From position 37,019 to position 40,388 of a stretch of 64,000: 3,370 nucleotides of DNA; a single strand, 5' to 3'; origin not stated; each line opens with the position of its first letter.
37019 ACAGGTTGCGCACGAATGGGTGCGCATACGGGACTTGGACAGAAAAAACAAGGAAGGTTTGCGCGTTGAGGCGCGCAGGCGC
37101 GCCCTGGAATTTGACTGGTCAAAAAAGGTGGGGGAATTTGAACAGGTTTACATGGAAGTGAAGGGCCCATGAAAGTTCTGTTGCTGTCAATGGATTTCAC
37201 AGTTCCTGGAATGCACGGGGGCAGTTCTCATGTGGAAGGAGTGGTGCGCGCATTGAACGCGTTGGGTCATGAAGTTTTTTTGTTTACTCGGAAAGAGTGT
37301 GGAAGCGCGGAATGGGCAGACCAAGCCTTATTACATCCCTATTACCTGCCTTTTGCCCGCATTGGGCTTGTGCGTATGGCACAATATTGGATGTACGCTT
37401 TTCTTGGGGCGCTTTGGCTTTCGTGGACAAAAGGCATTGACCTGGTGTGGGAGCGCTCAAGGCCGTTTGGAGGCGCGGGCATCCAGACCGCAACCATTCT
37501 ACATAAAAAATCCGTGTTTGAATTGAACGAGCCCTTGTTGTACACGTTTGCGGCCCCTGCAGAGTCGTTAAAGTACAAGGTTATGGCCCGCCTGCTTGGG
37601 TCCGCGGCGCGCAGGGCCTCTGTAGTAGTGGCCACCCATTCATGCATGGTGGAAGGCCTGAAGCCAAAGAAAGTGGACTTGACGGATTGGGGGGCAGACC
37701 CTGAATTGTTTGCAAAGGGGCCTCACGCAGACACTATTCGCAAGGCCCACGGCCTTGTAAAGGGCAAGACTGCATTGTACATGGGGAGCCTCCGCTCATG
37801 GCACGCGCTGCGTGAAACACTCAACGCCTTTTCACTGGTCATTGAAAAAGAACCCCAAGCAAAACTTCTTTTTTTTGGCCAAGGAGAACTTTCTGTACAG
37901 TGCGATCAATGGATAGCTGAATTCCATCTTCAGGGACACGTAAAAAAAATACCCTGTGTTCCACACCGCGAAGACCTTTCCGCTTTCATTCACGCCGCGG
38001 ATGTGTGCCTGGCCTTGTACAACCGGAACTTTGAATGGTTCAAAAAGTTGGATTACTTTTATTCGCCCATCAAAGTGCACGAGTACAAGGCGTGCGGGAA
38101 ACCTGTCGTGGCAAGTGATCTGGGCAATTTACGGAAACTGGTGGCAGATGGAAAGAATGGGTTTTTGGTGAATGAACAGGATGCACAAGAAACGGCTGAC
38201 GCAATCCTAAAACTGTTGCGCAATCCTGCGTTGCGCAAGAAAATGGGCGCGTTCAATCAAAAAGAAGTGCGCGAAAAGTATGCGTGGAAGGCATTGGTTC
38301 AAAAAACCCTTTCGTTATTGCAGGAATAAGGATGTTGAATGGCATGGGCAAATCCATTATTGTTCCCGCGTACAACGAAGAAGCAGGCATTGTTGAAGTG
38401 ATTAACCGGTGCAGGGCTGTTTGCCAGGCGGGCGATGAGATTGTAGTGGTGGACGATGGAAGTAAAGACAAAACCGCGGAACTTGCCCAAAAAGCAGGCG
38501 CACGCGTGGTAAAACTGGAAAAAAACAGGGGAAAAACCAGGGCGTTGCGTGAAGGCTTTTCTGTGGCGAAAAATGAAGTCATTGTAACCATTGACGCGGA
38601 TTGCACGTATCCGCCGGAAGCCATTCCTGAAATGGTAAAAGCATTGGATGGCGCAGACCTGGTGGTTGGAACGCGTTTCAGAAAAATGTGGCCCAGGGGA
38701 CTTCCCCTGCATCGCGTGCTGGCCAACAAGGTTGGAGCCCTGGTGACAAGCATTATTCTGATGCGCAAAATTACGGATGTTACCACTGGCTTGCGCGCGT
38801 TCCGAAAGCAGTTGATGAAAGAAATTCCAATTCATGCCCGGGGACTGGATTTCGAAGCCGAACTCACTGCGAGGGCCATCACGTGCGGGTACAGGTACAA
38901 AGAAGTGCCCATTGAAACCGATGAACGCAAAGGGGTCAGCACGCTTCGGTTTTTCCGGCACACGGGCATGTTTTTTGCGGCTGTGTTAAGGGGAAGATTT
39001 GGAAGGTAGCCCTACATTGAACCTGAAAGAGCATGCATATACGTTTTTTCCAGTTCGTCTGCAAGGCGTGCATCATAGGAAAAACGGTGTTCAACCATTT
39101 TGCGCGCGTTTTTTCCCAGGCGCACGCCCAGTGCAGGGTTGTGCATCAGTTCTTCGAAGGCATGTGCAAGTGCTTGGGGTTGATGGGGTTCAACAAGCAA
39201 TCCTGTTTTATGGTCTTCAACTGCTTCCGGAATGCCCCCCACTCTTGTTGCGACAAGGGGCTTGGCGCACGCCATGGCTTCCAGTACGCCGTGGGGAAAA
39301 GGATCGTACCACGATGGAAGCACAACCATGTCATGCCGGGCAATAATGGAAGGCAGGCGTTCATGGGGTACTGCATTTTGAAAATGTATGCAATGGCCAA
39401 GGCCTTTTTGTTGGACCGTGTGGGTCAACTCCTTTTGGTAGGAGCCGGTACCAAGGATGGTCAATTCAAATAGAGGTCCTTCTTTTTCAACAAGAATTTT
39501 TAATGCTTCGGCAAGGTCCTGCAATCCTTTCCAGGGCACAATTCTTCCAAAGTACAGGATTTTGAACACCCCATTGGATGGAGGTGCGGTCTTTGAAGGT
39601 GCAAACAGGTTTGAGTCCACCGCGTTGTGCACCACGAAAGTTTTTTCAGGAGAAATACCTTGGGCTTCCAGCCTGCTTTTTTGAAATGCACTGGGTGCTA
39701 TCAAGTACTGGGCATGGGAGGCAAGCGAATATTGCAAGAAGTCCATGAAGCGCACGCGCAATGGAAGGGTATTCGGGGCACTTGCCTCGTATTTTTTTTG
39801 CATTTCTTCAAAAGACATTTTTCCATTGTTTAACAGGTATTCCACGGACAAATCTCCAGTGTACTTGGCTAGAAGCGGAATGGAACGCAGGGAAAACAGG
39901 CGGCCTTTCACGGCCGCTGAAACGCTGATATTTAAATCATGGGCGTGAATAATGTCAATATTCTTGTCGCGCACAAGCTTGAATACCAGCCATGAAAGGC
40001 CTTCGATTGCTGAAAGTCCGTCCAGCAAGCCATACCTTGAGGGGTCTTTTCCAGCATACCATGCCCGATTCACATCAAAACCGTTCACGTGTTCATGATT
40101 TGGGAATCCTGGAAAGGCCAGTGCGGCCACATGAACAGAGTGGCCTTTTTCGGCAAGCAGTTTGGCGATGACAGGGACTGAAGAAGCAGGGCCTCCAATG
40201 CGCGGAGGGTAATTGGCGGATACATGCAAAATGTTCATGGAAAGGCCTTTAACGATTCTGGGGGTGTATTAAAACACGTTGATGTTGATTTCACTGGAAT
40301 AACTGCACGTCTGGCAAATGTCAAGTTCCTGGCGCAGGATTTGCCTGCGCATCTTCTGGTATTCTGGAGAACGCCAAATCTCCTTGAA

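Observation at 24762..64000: Glycan-assembly supercluster next to aglB carrying five B12-binding radical SAM genes plus one SPASM radical SAM gene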

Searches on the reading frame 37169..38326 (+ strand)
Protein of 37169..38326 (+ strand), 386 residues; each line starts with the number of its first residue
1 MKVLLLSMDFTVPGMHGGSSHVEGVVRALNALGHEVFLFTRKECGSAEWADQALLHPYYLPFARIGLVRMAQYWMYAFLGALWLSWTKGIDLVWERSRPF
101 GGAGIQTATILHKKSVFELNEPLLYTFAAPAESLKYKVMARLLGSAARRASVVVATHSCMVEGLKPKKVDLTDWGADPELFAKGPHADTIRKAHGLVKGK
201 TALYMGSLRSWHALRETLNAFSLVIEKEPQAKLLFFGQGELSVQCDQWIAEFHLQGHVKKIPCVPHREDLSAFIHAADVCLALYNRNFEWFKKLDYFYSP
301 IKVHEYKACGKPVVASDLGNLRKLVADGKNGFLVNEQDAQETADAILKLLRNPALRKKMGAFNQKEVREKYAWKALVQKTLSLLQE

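Call 4: search_protein_families(library=pfam, proteins=[window:37169-38326:+], max_evalue=0.001)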
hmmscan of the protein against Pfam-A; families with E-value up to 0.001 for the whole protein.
window:37169-38326:+ (386 aa): 5 families
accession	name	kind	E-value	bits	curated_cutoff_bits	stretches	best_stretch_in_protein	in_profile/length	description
PF00534.26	Glycos_transf_1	-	1e-25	90.7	26.4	1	188-364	3-170/172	Glycosyl transferases group 1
PF13692.12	Glyco_trans_1_4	-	7e-23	81.9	27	1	200-352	2-142/142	Glycosyl transferases group 1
PF13524.12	Glyco_trans_1_2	-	4.6e-10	40.1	25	1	229-381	13-143/144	Glycosyl transferase-like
PF13579.12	Glyco_trans_4_4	-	1.5e-08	35.6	29.7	1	17-165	2-143/158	Glycosyl transferase 4-like domain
PF13439.12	Glyco_transf_4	-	2.3e-07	31.4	28.5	1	17-162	3-146/170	Glycosyltransferase Family 4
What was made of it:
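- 37169..38329 (+): GT4_c. Pfam Glycos_transf_1 90.7 bits (call 4).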

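Call 24: search_protein_families(library=ncbifam, proteins=[window:37169-38326:+], max_evalue=0.00001)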
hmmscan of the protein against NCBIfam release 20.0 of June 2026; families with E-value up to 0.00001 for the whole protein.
window:37169-38326:+ (386 aa): 18 families
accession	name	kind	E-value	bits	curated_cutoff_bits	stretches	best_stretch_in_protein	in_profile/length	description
TIGR04063.1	stp3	hypoth_equivalog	6.9e-25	87.7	442.05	1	131-379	139-387/397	TIGR04063 family PEP-CTERM/XrtA system glycosyltransferase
TIGR03449.1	mycothiol_MshA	equivalog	8.6e-16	57.8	462.5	1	164-383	185-399/406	D-inositol-3-phosphate glycosyltransferase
TIGR03999.1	thiol_BshA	equivalog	9.8e-15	54.3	273.7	1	190-382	189-368/375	N-acetyl-alpha-D-glucosaminyl L-malate synthase BshA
TIGR02149.1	glgA_Coryne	subfamily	3.7e-14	52.7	302.4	1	304-385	301-388/391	glycogen synthase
NF041876.1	EPS_EpsE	equivalog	2e-13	50.3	400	1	205-373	220-382/389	exopolysaccharide biosynthesis GT4 family glycosyltransferase EpsE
TIGR03088.1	stp2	hypoth_equivalog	4.6e-13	49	409.05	1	220-385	215-371/374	TIGR03088 family PEP-CTERM/XrtA system glycosyltransferase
NF038298.1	EPS_HpsO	equivalog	6e-12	45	575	1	204-385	206-385/388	hormogonium polysaccharide biosynthesis glycosyltransferase HpsO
NF038229.1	Glyco4_Geo_Pelo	equivalog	1.9e-11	43.6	400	1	146-385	106-334/338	GPMC system family 4 glycosyltransferase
TIGR04047.1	MSMEG_0565_glyc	hypoth_equivalog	2.3e-09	36.8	259.85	1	175-383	167-370/373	MSMEG_0565 family glycosyltransferase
TIGR02472.1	sucr_P_syn_N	equivalog_domain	6.2e-09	35.2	576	1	305-384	359-438/439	sucrose-phosphate synthase, putative, glycosyltransferase domain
NF041010.1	glycosy_Agl16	equivalog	6.3e-09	35.1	575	1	299-384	266-348/352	glycosylation protein Agl16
NF041139.1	TreT_Thcocales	equivalog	6e-08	31.9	775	1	266-385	303-410/412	trehalose synthase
NF053787.1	GlcN_PG_synth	equivalog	1.3e-07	30.8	480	1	303-382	278-354/361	N-acetylglucosaminyl phosphatidylglycerol synthase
NF047880.1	glyco_SdgA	exception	2e-07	29.9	800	1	218-380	334-483/488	serine-aspartate repeat adhesin O-glycosyltransferase SdgA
TIGR04157.1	glyco_rSAM_CFB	subfamily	4.3e-07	29.3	400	1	187-382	214-404/406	TIGR04157 family glycosyltransferase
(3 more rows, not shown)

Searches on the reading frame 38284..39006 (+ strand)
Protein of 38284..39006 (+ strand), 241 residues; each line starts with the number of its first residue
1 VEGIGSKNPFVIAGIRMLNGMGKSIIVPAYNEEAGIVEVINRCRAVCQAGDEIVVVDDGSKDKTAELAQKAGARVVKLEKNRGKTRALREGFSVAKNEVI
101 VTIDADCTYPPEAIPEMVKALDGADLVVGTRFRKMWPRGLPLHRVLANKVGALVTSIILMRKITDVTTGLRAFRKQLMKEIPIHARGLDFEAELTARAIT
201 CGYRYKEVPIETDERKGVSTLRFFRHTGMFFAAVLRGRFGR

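Call 4: search_protein_families(library=pfam, proteins=[window:38284-39006:+], max_evalue=0.001)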
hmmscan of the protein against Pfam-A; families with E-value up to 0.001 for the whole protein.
window:38284-39006:+ (241 aa): 3 families
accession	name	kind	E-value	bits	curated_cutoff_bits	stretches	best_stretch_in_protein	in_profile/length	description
PF00535.33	Glycos_transf_2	-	1.2e-34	120.1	23.3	1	24-181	1-167/168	Glycosyl transferase family 2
PF13641.12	Glyco_tranf_2_3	-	1.4e-10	42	27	1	24-128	4-120/230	Glycosyltransferase like family 2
PF10111.15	Glyco_tranf_2_2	-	3.6e-06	27.1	27.3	1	24-119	1-104/276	Glycosyltransferase like family 2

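Call 24: search_protein_families(library=ncbifam, proteins=[window:38284-39006:+], max_evalue=0.00001)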
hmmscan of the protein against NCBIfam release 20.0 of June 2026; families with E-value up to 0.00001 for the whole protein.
window:38284-39006:+ (241 aa): 16 families
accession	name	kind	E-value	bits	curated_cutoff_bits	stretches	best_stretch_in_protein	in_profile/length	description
NF041391.1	DPhHxTase_Halo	equivalog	2.2e-39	134.6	375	1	29-225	3-196/213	dolichyl-phosphate hexose transferase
TIGR04182.1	glyco_TIGR04182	equivalog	1.6e-35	122.9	325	1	24-218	3-196/293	S-layer glycoprotein N-glycosyltransferase AglJ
NF058614.1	PPMAGASynPpgS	equivalog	4.1e-28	98.3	370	1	25-211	4-195/226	polyprenyl-phospho-N-acetylgalactosaminyl synthase PpgS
NF007986.1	PRK10714.1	equivalog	2.8e-22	79.1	529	1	24-186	9-178/316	undecaprenyl-phosphate 4-deoxy-4-formamido-L-arabinose transferase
TIGR03937.1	PgaC_IcaA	equivalog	4.8e-19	68.6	422.3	1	24-123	48-152/407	poly-beta-1,6-N-acetyl-D-glucosamine synthase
TIGR04283.1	glyco_like_mftF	equivalog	1.3e-18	67.5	182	1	24-133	2-108/221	TIGR04283 family arsenosugar biosynthesis glycosyltransferase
NF010496.0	PRK13915.1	equivalog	8.9e-18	64.4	262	1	22-121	32-142/307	glucosyl-3-phosphoglycerate synthase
NF047588.1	GlcsyltransPgfSStrep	equivalog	5.4e-14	52.1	500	1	23-179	3-165/308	glycosyltransferase PgfS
TIGR03965.1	mycofact_glyco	equivalog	9.5e-12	44.5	280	1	24-124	77-182/467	mycofactocin biosynthesis glycosyltransferase MftF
NF041865.1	EpsU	equivalog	1.4e-11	44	700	1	24-194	42-224/394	exopolysaccharide biosynthesis GT2 family glycosyltransferase EpsU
NF041875.1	EPS_EpsD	equivalog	3.5e-10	39.8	370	1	24-121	2-104/325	exopolysaccharide biosynthesis glycosyltransferase EpsD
NF007482.0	PRK10073.1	equivalog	3.9e-08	32.7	423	1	24-119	9-108/334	glycosyltransferase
NF047683.1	TeichurnBiosyTuaG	equivalog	1.4e-07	31.4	400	1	24-125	9-115/252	teichuronic acid biosynthesis protein TuaG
TIGR04242.1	nodulat_NodC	equivalog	4.5e-07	29.2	550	1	25-122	52-157/395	chitooligosaccharide synthase NodC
TIGR03111.1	glyc2_xrt_Gpos1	hypoth_equivalog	1.5e-06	27.3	363.95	1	24-123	52-158/439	TIGR03111 family XrtG-associated glycosyltransferase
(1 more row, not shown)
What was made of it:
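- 38284..39009 (+): GT2_c: polyprenyl-phosphate sugar synthase-like GT2 (DPM1/AglJ/ArnC type). NCBIfam dolichyl-phosphate hexose transferase 135 bits and AglJ 123 bits, both below the cut-offs (call 24).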

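Call 83: search_solved_structures(query=window:38284-39006:+, max_evalue=0.001)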
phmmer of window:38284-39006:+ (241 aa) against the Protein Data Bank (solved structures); distinct sequences matched with E-value up to 0.001: 26.
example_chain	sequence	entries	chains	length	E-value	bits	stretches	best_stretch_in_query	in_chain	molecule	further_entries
5mlz_A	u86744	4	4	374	7.7e-25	90.8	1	20-195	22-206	Dolichol monophosphate mannose synthase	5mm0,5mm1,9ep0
9bhc_C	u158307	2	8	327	5.1e-20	75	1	24-230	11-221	Undecaprenyl-phosphate 4-deoxy-4-formamido-L-arabinose transferase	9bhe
8vxh_A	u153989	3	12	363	5.7e-20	74.8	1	24-230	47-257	Undecaprenyl-phosphate 4-deoxy-4-formamido-L-arabinose transferase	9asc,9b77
9hwj_A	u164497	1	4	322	6.7e-18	68.1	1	24-230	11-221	Undecaprenyl-phosphate 4-deoxy-4-formamido-L-arabinose transferase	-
5eke_A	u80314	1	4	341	9.9e-13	51.2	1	23-134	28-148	Uncharacterized glycosyltransferase sll0501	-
5ekp_C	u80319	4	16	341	9.9e-13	51.2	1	23-134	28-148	Uncharacterized glycosyltransferase sll0501 | Glycosyltransferase sll0501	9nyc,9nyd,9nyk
9nye_A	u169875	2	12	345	1e-12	51.1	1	23-134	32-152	Glycosyltransferase sll0501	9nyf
4y6n_A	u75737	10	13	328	4.1e-08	36.1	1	21-121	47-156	Glucosyl-3-phosphoglycerate synthase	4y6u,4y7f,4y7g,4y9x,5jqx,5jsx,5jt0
3e25_A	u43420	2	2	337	4.4e-08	36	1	21-121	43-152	Putative uncharacterized protein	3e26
4ddz_A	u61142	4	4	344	4.7e-08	35.9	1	21-121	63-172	GLUCOSYL-3-PHOSPHOGLYCERATE SYNTHASE (GpgS) | Glucosyl-3-phosphoglycerate synthase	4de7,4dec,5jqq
7pdo_A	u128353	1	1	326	8.3e-08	35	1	20-133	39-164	Glucosyl-3-phosphoglycerate synthase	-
7p5l_A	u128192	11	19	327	8.4e-08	35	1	20-133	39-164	Glucosyl-3-phosphoglycerate synthase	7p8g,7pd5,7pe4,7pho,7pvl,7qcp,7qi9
3ckj_A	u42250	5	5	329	2.1e-07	33.8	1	20-122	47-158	Putative uncharacterized protein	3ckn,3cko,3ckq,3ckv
2z87_A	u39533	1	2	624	4.3e-06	29.4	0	22-116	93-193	Chondroitin synthase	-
2z86_A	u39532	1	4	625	4.4e-06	29.4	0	22-116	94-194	Chondroitin synthase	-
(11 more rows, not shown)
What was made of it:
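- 38284..39009 (+): Closest solved structures are Pyrococcus Dol-P-Man synthase 5mlz (91 bits), ArnC and GtrB (call 83).
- On Polyprenyl-phosphate glycosyltransferases (DPM1/AglJ/ArnC/GtrB): The closest solved structures are 5mlz, ArnC and GtrB (call 83).
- GT2_c-type enzymes match Dol-P-Man synthase, ArnC and GtrB structures (call 83).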

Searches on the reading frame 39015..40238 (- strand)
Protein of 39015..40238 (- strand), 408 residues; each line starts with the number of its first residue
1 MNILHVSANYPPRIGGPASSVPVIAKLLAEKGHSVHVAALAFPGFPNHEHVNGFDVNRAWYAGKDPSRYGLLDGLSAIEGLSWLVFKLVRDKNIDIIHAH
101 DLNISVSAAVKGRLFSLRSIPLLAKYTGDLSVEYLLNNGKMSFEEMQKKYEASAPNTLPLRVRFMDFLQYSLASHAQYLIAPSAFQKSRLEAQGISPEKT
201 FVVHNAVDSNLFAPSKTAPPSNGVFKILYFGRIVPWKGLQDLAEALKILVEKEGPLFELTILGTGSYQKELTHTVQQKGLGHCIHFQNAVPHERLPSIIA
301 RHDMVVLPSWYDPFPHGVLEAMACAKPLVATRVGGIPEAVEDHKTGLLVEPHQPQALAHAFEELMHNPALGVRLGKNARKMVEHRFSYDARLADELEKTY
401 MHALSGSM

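Call 4: search_protein_families(library=pfam, proteins=[window:39015-40238:-], max_evalue=0.001)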
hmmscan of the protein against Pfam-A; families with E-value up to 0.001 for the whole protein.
window:39015-40238:- (408 aa): 6 families
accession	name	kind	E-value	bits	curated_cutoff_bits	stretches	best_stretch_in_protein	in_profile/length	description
PF00534.26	Glycos_transf_1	-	3.6e-41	141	26.4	1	224-381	15-172/172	Glycosyl transferases group 1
PF13692.12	Glyco_trans_1_4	-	1.7e-34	119.5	27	1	226-367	3-142/142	Glycosyl transferases group 1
PF13439.12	Glyco_transf_4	-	6.1e-17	62.6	28.5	1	14-209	1-168/170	Glycosyltransferase Family 4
PF13579.12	Glyco_trans_4_4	-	5.8e-16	59.7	29.7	1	15-205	1-157/158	Glycosyl transferase 4-like domain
PF13524.12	Glyco_trans_1_2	-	6e-10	39.7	25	1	255-394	13-141/144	Glycosyl transferase-like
PF20706.3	GT4-conflict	-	1.3e-08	34.7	26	1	201-345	175-325/385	Family 4 Glycosyltransferase in conflict systems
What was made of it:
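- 39012..40238 (-): GT4_d. Pfam Glycos_transf_1 141 bits (call 4).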

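Call 24: search_protein_families(library=ncbifam, proteins=[window:39015-40238:-], max_evalue=0.00001)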
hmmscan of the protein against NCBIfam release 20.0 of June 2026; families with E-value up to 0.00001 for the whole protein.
window:39015-40238:- (408 aa): 35 families (the best 25 are shown)
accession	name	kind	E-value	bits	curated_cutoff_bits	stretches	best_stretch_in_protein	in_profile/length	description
NF041876.1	EPS_EpsE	equivalog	3.8e-38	131.8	400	1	190-389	178-383/389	exopolysaccharide biosynthesis GT4 family glycosyltransferase EpsE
TIGR03088.1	stp2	hypoth_equivalog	8.7e-35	120.4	409.05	1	192-400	154-370/374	TIGR03088 family PEP-CTERM/XrtA system glycosyltransferase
TIGR03449.1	mycothiol_MshA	equivalog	9.8e-27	93.9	462.5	1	190-404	180-404/406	D-inositol-3-phosphate glycosyltransferase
TIGR02149.1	glgA_Coryne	subfamily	3e-26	92.4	302.4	1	174-395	143-382/391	glycogen synthase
TIGR04063.1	stp3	hypoth_equivalog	4.9e-26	91.5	442.05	1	187-392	169-385/397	TIGR04063 family PEP-CTERM/XrtA system glycosyltransferase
TIGR03999.1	thiol_BshA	equivalog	6.8e-22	77.9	273.7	1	199-403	168-373/375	N-acetyl-alpha-D-glucosaminyl L-malate synthase BshA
NF047684.1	TeichurnBiosyTuaC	equivalog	2.7e-21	76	550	1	227-403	222-389/391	teichuronic acid biosynthesis protein TuaC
NF046085.1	XrtY_assoc_Gly1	equivalog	1.7e-20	73.2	400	1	179-400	164-381/387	XrtY-associated glycosyltransferase XYAG1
NF038298.1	EPS_HpsO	equivalog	7.9e-20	71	575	1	190-390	161-375/388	hormogonium polysaccharide biosynthesis glycosyltransferase HpsO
NF053787.1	GlcN_PG_synth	equivalog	8.3e-20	70.9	480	1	172-401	140-357/361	N-acetylglucosaminyl phosphatidylglycerol synthase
NF038229.1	Glyco4_Geo_Pelo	equivalog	2.1e-19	69.8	400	1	184-390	118-324/338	GPMC system family 4 glycosyltransferase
NF038295.1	EPS_HpsP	equivalog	6.4e-19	68.2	550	1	224-400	207-384/388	hormogonium polysaccharide biosynthesis glycosyltransferase HpsP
TIGR04005.1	wcaL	equivalog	9.9e-18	64.2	537.6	1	182-388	181-392/406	colanic acid biosynthesis glycosyltransferase WcaL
NF007640.0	PRK10307.1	subfamily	7.8e-17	61.3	276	1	225-394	230-399/411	WcaI family glycosyltransferase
TIGR02095.1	glgA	subfamily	3.7e-16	58.8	328.45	1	228-366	298-440/477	glycogen/starch synthase, ADP-glucose type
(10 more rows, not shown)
